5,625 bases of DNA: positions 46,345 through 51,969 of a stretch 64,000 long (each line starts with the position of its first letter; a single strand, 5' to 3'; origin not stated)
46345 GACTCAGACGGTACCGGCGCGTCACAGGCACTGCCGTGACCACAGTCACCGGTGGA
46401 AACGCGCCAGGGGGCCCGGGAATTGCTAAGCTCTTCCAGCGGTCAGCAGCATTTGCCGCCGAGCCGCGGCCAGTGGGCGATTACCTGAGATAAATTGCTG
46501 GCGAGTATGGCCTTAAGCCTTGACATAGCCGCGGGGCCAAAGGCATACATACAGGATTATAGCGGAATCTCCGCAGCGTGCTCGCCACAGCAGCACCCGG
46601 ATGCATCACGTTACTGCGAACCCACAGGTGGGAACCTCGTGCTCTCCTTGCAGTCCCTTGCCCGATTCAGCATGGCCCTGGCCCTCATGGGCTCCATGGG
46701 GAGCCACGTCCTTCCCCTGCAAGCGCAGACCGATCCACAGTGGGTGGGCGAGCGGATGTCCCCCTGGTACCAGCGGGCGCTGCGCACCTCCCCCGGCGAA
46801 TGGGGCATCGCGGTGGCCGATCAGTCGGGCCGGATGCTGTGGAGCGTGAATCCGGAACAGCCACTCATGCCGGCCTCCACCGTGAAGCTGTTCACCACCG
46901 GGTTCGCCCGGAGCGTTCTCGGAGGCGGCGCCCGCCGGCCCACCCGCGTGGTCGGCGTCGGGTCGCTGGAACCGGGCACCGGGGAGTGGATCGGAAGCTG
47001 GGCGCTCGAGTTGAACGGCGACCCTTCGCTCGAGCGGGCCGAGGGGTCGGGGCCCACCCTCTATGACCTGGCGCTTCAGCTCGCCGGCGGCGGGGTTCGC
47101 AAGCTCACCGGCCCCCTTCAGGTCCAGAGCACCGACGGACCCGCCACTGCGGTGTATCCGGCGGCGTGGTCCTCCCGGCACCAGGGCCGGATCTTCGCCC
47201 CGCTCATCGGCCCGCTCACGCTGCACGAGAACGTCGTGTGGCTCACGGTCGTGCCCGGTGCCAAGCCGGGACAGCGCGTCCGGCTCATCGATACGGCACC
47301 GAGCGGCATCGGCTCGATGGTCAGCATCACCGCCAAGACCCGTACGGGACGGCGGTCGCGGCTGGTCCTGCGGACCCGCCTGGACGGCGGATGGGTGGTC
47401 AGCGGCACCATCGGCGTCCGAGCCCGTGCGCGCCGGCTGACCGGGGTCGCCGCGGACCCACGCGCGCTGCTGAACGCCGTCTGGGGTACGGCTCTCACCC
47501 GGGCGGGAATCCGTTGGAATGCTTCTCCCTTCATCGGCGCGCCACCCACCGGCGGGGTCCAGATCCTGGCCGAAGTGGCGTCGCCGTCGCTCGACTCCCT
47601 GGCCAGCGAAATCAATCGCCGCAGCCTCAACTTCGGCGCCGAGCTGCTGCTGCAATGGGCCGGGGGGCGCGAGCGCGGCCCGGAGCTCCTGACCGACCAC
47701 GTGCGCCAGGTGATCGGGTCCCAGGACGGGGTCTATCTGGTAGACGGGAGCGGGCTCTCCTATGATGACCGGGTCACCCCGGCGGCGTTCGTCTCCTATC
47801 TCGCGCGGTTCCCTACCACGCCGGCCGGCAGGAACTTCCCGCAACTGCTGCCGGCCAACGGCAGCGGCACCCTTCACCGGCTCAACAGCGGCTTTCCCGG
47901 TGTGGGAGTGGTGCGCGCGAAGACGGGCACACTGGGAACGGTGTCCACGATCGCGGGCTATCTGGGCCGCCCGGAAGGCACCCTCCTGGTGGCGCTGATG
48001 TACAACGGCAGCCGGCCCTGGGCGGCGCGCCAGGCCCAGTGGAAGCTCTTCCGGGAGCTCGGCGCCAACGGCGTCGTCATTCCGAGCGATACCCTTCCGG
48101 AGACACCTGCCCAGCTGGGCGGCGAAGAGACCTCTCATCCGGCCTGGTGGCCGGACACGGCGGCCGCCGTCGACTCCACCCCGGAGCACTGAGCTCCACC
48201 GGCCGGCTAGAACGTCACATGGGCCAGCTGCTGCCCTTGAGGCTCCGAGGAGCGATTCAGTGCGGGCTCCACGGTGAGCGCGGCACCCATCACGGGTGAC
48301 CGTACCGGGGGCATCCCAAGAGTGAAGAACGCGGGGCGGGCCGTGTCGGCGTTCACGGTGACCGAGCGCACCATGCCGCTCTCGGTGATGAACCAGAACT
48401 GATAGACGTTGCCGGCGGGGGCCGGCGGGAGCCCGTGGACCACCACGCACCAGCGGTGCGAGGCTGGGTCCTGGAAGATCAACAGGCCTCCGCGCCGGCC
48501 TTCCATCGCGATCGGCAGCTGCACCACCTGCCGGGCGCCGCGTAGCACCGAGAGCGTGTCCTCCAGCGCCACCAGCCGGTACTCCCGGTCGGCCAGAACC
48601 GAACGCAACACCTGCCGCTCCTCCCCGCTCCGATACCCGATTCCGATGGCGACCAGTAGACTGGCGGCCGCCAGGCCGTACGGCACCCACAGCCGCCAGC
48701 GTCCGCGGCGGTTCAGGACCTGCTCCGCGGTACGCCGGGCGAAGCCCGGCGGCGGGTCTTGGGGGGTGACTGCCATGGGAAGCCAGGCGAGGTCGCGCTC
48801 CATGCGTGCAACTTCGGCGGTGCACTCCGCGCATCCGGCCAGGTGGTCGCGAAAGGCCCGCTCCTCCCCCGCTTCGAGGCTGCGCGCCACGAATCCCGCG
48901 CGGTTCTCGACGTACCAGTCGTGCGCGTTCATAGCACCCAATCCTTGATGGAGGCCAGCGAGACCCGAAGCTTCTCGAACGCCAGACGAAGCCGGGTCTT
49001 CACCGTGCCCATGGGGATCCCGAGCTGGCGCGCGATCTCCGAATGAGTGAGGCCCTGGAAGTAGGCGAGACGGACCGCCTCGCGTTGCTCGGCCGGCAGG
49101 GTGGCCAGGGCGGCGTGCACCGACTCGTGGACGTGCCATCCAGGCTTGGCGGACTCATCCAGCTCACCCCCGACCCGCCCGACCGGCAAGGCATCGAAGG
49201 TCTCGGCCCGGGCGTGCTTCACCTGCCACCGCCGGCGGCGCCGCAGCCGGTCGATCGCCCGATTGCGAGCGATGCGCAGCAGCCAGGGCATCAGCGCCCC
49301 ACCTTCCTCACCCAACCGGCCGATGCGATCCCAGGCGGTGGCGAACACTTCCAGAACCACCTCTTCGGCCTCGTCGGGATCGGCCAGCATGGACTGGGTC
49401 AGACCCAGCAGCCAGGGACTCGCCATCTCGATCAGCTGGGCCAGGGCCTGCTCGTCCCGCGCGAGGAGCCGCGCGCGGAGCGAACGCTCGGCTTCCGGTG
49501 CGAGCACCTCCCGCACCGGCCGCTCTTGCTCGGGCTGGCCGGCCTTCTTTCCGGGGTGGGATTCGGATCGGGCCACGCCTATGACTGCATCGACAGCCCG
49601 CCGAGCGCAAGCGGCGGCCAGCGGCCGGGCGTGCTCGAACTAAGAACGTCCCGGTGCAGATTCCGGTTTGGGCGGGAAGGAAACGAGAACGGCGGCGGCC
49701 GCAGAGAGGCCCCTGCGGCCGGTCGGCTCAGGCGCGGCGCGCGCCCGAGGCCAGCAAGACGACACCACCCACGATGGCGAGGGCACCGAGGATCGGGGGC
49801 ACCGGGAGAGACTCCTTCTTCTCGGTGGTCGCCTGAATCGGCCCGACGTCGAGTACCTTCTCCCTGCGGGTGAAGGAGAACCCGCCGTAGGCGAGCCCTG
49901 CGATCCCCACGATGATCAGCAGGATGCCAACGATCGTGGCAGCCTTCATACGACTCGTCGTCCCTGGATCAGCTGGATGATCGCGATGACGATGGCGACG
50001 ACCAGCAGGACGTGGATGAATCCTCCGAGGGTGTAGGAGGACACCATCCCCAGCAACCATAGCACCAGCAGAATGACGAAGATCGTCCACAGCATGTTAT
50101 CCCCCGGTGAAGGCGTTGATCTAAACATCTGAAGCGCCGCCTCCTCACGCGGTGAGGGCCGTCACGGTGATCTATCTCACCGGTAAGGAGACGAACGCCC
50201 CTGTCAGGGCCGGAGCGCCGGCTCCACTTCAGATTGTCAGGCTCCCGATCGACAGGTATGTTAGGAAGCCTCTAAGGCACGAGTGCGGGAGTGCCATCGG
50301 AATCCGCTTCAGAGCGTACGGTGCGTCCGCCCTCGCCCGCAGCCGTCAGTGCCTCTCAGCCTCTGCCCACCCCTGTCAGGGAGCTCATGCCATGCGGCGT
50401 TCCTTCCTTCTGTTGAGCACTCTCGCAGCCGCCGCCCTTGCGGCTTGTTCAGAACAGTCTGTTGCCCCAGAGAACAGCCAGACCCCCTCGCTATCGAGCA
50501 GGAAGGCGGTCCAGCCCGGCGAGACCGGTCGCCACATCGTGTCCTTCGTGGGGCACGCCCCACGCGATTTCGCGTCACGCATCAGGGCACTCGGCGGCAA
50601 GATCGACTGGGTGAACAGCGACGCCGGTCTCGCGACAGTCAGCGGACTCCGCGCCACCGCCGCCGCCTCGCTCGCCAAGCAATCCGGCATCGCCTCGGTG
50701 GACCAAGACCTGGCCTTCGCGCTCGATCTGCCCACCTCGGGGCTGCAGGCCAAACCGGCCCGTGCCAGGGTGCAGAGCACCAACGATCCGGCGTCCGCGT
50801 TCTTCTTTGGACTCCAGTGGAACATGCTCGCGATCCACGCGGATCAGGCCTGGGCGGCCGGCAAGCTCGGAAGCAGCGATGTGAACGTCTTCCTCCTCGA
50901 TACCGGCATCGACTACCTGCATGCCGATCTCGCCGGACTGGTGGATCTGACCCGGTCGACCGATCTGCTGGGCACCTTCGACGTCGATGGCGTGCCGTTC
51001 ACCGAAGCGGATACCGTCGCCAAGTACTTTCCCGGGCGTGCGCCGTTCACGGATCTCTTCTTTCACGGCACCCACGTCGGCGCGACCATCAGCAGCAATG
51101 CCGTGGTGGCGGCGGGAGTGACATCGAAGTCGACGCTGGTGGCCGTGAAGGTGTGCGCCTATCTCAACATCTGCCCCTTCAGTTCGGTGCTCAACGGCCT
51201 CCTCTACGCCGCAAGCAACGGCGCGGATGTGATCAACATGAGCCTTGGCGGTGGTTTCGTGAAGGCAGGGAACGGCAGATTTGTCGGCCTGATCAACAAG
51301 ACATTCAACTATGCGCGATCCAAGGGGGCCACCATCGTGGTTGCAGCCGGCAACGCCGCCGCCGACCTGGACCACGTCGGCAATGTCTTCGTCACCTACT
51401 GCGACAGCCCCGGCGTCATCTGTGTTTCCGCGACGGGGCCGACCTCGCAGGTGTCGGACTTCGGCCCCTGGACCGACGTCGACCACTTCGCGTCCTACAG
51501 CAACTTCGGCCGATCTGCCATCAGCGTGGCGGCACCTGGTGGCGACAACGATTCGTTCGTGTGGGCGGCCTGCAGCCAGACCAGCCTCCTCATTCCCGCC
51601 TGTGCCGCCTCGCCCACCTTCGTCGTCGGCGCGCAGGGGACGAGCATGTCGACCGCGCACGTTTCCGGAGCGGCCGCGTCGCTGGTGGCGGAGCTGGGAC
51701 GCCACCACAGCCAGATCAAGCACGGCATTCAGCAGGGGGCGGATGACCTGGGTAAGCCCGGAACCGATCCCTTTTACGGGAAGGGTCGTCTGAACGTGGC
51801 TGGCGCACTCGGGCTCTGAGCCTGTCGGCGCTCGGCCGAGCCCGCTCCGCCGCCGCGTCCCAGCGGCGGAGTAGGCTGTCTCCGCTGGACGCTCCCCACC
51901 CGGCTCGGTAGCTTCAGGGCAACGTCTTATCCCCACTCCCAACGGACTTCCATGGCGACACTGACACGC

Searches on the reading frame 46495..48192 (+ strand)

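Call 32: search_protein_families(library=pfam, proteins=[window:46495-48192:+])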
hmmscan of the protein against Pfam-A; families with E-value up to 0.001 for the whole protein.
window:46495-48192:+ (565 aa): 1 family
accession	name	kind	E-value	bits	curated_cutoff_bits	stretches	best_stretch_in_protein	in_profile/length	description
PF02113.21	Peptidase_S13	-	5.2e-50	170.9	22.8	1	102-514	18-433/444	D-Ala-D-Ala carboxypeptidase 3 (S13) family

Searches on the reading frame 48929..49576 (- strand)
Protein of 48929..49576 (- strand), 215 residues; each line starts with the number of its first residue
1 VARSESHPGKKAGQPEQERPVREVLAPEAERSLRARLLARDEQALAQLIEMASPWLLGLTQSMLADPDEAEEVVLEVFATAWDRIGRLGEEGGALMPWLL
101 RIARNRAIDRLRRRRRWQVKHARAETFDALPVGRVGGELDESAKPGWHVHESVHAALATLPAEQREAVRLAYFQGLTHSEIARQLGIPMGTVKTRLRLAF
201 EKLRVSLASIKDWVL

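Call 33: search_protein_families(library=pfam, proteins=[window:48929-49576:-])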
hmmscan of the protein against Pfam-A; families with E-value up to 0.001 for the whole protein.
window:48929-49576:- (215 aa): 6 families
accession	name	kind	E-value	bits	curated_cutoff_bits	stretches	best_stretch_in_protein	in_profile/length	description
PF08281.18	Sigma70_r4_2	-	1e-17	63.9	25.7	1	151-203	2-54/54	Sigma-70, region 4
PF04545.22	Sigma70_r4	-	1.8e-15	56.6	24.1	1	156-204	1-49/50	Sigma-70, region 4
PF04542.20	Sigma70_r2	-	4.9e-14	52.3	24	1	48-116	1-70/71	Sigma-70 region 2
PF07638.17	Sigma70_ECF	-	1.4e-07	32.1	21.1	1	143-207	120-183/185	ECF sigma factor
PF00196.25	GerE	-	0.00035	20.6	23.5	1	173-205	15-47/57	Bacterial regulatory proteins, luxR family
PF13384.12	HTH_23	-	0.00073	19.7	24.6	0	165-197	8-38/50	Homeodomain-like domain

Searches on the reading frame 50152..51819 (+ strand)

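Call 33: search_protein_families(library=pfam, proteins=[window:50152-51819:+])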
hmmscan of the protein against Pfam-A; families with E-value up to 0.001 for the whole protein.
window:50152-51819:+ (555 aa): 1 family
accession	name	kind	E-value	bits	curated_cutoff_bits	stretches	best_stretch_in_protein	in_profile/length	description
PF00082.27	Peptidase_S8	-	3.1e-30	105.9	21.8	1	243-545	3-288/288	Subtilase family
